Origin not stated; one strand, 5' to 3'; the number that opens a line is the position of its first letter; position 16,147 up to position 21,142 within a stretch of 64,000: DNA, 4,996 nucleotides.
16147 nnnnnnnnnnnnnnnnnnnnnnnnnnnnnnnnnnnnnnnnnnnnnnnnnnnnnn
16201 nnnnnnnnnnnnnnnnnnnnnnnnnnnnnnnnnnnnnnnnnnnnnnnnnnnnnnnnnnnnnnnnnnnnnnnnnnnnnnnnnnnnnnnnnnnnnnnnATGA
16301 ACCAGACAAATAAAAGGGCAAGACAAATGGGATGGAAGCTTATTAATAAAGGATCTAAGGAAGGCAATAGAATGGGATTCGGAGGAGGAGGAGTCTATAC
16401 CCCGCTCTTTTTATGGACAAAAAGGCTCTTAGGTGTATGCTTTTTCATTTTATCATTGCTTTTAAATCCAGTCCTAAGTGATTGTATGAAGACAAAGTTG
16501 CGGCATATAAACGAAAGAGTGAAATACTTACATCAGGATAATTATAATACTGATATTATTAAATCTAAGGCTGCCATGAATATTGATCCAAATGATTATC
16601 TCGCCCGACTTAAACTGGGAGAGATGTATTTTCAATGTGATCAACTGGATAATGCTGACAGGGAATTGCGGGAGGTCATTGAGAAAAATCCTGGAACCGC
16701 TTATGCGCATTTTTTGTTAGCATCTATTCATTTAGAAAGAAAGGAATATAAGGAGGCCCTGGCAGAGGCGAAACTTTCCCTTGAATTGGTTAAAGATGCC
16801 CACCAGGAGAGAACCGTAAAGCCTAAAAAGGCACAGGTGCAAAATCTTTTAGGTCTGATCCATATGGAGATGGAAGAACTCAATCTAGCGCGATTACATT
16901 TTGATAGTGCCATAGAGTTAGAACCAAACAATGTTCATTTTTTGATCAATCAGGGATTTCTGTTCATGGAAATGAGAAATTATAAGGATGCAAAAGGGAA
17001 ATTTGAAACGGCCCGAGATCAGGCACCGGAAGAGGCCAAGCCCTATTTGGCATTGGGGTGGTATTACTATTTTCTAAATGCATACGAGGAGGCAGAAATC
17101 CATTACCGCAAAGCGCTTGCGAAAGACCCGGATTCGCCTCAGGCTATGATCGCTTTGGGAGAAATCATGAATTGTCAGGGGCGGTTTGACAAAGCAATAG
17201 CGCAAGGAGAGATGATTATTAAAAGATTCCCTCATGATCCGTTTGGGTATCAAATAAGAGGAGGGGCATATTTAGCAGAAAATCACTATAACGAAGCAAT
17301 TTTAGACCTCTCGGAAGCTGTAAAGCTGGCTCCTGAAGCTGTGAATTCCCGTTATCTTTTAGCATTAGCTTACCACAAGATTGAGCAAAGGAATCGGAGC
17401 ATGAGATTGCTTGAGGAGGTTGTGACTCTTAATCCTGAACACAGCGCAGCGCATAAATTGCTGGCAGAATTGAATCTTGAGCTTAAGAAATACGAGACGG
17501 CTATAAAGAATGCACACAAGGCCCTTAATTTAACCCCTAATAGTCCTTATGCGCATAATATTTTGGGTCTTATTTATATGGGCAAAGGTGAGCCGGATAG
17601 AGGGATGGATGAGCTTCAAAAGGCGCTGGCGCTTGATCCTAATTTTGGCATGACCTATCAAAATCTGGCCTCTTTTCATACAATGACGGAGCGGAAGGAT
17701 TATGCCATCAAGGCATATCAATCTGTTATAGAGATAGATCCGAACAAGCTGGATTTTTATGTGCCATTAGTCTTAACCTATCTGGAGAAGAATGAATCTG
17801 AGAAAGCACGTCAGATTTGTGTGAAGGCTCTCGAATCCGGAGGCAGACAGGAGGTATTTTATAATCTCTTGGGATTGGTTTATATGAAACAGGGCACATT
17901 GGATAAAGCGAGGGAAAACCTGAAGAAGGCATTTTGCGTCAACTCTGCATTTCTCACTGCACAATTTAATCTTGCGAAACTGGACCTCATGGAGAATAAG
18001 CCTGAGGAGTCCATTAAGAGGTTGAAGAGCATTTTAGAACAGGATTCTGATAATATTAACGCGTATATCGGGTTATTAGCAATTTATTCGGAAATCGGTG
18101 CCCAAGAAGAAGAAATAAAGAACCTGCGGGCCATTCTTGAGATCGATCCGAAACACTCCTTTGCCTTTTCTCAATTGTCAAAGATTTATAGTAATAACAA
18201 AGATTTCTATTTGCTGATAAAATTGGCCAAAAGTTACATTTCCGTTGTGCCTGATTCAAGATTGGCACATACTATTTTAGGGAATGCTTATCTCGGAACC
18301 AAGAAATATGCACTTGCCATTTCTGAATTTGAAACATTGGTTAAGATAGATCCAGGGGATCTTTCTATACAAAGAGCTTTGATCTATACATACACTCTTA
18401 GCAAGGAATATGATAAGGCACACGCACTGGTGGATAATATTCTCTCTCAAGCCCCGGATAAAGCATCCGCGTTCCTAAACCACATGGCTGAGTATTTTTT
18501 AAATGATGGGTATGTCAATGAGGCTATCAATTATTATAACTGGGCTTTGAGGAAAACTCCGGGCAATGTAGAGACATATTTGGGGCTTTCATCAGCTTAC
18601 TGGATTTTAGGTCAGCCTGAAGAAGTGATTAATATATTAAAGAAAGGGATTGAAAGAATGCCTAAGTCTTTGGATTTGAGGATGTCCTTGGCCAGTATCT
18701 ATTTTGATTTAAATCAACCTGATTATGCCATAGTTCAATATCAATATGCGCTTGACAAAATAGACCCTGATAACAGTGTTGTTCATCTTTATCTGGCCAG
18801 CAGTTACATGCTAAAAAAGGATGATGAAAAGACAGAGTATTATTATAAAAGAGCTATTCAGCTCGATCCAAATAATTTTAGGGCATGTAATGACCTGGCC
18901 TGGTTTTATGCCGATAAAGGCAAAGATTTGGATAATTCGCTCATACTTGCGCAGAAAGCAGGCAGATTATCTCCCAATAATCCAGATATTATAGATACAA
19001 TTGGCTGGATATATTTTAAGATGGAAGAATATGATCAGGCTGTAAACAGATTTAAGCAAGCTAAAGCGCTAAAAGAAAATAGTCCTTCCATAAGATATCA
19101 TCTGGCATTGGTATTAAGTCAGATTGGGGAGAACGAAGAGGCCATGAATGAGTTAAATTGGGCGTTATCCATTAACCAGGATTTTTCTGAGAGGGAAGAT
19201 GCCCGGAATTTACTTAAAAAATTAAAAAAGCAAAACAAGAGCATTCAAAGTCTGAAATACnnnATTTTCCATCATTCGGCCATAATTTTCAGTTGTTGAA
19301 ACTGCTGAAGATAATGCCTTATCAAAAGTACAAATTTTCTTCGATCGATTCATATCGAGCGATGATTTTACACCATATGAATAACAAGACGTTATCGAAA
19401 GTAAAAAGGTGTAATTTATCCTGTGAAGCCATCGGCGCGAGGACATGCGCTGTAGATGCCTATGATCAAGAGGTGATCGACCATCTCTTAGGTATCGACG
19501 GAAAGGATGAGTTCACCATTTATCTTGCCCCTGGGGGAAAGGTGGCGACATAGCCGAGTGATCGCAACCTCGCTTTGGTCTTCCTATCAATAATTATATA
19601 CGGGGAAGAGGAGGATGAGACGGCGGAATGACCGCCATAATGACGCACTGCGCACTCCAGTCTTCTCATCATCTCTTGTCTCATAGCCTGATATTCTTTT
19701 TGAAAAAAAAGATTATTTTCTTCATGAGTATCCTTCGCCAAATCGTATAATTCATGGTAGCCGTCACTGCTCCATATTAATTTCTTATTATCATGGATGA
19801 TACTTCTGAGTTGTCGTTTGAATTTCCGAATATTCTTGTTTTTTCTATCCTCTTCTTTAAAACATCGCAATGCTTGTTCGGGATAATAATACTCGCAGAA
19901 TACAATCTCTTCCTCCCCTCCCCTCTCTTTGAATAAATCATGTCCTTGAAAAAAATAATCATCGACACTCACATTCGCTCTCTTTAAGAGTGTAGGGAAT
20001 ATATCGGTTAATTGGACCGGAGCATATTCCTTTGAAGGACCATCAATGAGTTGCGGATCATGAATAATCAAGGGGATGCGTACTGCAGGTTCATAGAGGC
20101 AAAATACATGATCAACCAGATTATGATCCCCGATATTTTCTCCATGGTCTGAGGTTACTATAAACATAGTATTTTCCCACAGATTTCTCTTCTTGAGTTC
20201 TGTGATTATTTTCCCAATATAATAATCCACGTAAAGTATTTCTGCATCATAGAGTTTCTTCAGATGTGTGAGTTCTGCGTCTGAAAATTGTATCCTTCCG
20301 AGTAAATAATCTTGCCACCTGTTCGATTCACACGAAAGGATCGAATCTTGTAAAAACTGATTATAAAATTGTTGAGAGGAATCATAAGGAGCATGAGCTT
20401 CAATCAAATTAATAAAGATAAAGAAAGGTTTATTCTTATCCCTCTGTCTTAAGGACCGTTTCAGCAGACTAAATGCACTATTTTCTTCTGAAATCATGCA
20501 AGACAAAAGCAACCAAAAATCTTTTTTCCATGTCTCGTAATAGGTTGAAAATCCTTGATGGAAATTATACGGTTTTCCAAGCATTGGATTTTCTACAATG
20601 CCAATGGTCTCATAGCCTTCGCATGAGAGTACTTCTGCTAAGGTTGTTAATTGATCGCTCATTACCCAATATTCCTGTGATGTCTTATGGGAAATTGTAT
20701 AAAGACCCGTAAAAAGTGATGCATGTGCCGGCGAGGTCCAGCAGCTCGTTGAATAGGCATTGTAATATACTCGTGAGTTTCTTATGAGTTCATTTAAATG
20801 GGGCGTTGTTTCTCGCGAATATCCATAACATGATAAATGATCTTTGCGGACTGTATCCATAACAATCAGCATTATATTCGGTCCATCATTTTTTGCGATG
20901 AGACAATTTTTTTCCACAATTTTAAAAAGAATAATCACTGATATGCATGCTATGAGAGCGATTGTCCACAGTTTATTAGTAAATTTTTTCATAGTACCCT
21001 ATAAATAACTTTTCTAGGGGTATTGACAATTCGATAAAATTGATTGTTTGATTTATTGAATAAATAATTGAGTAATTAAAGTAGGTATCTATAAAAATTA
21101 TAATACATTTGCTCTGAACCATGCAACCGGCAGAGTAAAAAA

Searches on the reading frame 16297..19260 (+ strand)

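Call 35: search_protein_families(library=pfam, proteins=[window:16297-19260:+], max_evalue=0.00001)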
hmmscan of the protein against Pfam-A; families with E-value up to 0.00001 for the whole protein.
window:16297-19260:+ (988 aa): 28 families (the best 25 are shown)
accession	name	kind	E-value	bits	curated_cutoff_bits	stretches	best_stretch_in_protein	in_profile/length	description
PF07719.23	TPR_2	-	1e-70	228.5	27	0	248-279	2-33/34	Tetratricopeptide repeat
PF14559.12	TPR_19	-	9.1e-69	228.2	25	3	326-392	2-68/68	Tetratricopeptide repeat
PF13431.12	TPR_17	-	4.1e-57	186.2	24.4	0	269-302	1-34/34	Tetratricopeptide repeat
PF00515.34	TPR_1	-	2.5e-55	182.6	27.8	0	829-860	3-34/34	Tetratricopeptide repeat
PF13414.12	TPR_11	-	1e-54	182.4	26.8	1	905-944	3-42/42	TPR repeat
PF13432.12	TPR_16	-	8.6e-54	180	32.7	2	251-315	1-65/65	Tetratricopeptide repeat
PF13428.12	TPR_14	-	1.8e-51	167.6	23.5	0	249-290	3-44/44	Tetratricopeptide repeat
PF13181.12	TPR_8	-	4.1e-51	167.2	25.7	0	419-449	3-33/34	Tetratricopeptide repeat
PF23914.1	TPR_CcmH_CycH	-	6.6e-36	124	42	0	312-415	47-153/158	Cytochrome c-type biogenesis protein H TPR domain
PF12895.13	ANAPC3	-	1.7e-33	115.2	27.2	2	329-405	3-78/82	Anaphase-promoting complex, cyclosome, subunit 3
PF13424.12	TPR_12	-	3.4e-33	114.1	30.1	0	217-275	7-73/77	Tetratricopeptide repeat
PF13371.12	TPR_9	-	1.2e-26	92.9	35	0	294-353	8-67/73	Tetratricopeptide repeat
PF13174.12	TPR_6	-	3.5e-22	77.9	26.3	0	103-133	2-32/33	Tetratricopeptide repeat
PF25063.1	ARM_TT21_C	-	5.4e-20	72.6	35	0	329-483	35-196/209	Tetratricopeptide repeat protein 21 C-terminal ARM domain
PF13429.12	TPR_15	-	5.4e-20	72.4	26.2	1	830-951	149-269/280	Tetratricopeptide repeat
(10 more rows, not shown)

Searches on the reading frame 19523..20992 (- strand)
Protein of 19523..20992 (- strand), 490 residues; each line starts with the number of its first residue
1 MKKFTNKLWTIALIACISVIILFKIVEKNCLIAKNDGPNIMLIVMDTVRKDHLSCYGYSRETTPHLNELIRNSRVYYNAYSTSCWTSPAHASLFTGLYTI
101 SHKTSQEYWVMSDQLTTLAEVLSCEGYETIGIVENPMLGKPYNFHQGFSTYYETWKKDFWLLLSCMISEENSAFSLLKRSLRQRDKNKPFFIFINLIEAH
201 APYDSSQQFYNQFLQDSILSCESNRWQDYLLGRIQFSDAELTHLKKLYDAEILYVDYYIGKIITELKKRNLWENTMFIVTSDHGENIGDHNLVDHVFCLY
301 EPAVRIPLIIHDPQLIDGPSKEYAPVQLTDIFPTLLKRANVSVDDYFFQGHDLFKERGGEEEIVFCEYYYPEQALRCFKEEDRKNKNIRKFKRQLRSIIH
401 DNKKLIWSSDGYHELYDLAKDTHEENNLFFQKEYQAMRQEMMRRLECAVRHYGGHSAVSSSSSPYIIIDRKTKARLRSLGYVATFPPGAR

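Call 36: search_protein_families(library=pfam, proteins=[window:19523-20992:-], max_evalue=0.00001)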
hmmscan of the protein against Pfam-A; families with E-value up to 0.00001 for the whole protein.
window:19523-20992:- (490 aa): 3 families
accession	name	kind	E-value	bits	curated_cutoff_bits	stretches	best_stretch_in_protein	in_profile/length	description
PF00884.28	Sulfatase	-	7e-49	167.2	25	1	38-340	1-300/301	Sulfatase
PF01663.27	Phosphodiest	-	1.2e-13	51.8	23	1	249-284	185-220/342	Type I phosphodiesterase / nucleotide pyrophosphatase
PF16347.10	SGSH_C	-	5.8e-11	43.2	29.3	1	288-446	1-149/154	N-sulphoglucosamine sulphohydrolase, C-terminal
